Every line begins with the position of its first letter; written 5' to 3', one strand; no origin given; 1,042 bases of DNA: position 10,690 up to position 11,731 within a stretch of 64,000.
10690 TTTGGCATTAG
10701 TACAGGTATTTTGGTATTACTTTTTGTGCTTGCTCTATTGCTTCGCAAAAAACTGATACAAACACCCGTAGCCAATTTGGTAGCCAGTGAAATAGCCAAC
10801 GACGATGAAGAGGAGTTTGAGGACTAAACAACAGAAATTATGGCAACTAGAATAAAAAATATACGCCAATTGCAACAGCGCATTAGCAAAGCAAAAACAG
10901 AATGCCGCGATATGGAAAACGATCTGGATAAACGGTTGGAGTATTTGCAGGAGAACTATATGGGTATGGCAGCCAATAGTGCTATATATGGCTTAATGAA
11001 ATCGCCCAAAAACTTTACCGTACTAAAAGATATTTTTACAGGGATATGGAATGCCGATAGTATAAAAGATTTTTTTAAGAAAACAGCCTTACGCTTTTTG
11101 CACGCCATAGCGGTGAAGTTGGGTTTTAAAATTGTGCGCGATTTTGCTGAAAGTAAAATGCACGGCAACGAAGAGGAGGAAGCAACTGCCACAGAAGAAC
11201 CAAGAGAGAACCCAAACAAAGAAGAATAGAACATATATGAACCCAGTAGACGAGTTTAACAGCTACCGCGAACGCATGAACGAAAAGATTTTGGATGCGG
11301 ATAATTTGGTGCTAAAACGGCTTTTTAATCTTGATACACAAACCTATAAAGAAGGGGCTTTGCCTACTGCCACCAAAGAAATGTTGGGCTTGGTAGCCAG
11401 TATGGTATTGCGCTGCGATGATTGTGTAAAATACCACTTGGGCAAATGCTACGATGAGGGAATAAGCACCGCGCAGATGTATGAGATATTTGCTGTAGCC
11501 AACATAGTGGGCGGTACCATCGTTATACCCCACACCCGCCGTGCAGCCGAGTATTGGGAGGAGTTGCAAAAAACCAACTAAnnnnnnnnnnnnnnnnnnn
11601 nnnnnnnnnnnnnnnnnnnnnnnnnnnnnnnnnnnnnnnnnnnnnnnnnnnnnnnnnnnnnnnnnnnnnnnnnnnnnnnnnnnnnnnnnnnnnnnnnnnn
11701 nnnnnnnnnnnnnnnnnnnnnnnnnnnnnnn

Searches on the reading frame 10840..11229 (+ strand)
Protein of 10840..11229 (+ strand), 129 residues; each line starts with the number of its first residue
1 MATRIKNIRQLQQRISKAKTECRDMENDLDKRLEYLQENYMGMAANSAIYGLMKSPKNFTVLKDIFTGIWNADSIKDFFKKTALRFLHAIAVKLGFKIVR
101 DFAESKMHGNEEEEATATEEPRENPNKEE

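Call 11: search_protein_families(library=pfam, proteins=[window:10840-11229:+], max_evalue=0.01)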
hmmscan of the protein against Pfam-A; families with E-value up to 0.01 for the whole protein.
window:10840-11229:+ (129 aa): 1 family
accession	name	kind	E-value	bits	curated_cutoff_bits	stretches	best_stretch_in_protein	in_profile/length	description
PF06013.18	WXG100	-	0.0026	18.4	27.3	1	6-65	7-66/86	Proteins of 100 residues with WXG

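Call 62: find_encoding_contigs(protein=window:10840-11229:+, flank=6000, max_places=10)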
Protein window:10840-11229:+ (129 aa): 1 contig read that carries it; 1 place shown.
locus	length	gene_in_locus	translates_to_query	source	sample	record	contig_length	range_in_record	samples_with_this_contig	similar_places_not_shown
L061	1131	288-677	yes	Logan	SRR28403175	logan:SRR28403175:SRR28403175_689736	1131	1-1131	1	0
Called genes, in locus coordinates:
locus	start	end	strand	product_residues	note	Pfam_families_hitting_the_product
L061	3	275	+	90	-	?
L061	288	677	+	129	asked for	-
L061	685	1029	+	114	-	PF02627:CMD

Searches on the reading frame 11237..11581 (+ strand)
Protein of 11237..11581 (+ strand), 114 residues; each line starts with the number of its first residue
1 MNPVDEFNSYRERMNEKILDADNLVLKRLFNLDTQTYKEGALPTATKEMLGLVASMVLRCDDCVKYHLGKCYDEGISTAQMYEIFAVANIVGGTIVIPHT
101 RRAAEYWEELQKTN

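Call 11: search_protein_families(library=pfam, proteins=[window:11237-11581:+], max_evalue=0.01)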
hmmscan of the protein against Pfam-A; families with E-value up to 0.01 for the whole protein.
window:11237-11581:+ (114 aa): 1 family
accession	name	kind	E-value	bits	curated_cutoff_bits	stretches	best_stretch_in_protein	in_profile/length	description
PF02627.25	CMD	-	4.1e-14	52.8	23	1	25-105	3-83/84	Carboxymuconolactone decarboxylase family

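Call 29: find_encoding_contigs(protein=window:11237-11581:+, flank=6000, max_places=10)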
Protein window:11237-11581:+ (114 aa): 18 contigs read that carry it; 10 places shown.
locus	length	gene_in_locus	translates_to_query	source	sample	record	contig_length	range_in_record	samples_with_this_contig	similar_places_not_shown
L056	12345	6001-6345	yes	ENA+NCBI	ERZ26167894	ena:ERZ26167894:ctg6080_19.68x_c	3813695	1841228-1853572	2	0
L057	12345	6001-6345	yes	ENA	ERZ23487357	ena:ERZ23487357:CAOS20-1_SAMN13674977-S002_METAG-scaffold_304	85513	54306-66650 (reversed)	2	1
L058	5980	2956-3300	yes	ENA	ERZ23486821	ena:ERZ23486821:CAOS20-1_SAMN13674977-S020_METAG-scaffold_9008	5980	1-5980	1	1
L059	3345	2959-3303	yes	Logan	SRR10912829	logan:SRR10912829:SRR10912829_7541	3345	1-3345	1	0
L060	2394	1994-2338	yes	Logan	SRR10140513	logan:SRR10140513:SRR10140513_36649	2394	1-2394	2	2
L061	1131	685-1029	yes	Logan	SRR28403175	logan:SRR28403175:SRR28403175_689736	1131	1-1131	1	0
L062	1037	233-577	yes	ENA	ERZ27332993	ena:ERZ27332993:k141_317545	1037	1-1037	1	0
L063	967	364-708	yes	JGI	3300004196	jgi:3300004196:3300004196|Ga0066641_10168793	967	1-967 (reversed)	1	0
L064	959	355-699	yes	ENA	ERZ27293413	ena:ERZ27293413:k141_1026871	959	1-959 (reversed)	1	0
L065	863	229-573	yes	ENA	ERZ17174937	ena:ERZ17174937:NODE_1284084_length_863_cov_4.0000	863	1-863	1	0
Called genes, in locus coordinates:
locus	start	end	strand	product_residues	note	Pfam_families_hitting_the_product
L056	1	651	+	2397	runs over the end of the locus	PF14349:SprA_N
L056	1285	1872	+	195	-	PF09335:VTT_dom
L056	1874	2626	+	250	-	PF08501:Shikimate_dh_N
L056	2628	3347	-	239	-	PF04402:SIMPL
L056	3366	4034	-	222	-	PF04402:SIMPL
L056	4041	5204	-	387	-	PF01594:AI-2E_transport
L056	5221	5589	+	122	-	-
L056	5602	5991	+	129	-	-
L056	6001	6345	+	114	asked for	PF02627:CMD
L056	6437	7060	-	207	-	PF04326:SLFN_AlbA_2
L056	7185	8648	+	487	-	PF00180:Iso_dh, PF18324:Isocitrate_DH_C_bact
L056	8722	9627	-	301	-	PF13593:SBF_like, PF01758:SBF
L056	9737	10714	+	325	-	PF01464:SLT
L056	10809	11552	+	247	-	PF02754:CCG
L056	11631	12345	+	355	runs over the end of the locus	PF02615:Ldh_2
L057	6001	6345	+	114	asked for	PF02627:CMD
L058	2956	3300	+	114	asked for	PF02627:CMD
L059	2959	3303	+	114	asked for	PF02627:CMD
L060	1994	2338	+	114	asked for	PF02627:CMD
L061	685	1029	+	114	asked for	PF02627:CMD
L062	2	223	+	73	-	?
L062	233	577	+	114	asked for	PF02627:CMD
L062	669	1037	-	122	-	?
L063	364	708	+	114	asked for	PF02627:CMD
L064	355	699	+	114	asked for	PF02627:CMD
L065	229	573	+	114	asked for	PF02627:CMD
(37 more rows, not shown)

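Call 45: search_protein_families(library=ncbifam, proteins=[window:11237-11581:+], max_evalue=0.01)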
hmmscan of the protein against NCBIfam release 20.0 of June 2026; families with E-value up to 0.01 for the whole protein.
window:11237-11581:+ (114 aa): 4 families
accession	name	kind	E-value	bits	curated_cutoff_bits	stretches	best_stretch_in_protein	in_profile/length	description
TIGR04169.1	perox_w_seleSAM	hypoth_equivalog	7.7e-09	35.6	120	1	25-105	22-102/109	arsenosugar biosynthesis-associated peroxidase-like protein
NF041537.1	ArsM_AhpD_UU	exception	8.7e-09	34.6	510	1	28-96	267-335/345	arsenite methyltransferase/AhpD domain selenoprotein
TIGR00778.1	ahpD_dom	domain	2e-06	27.2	27.8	1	40-88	1-49/51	alkylhydroperoxidase AhpD family core domain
NF045649.1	2X_seleno_MduS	exception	0.00011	21.4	380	1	34-91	243-300/338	methyltransferase domain-containing selenoprotein MduS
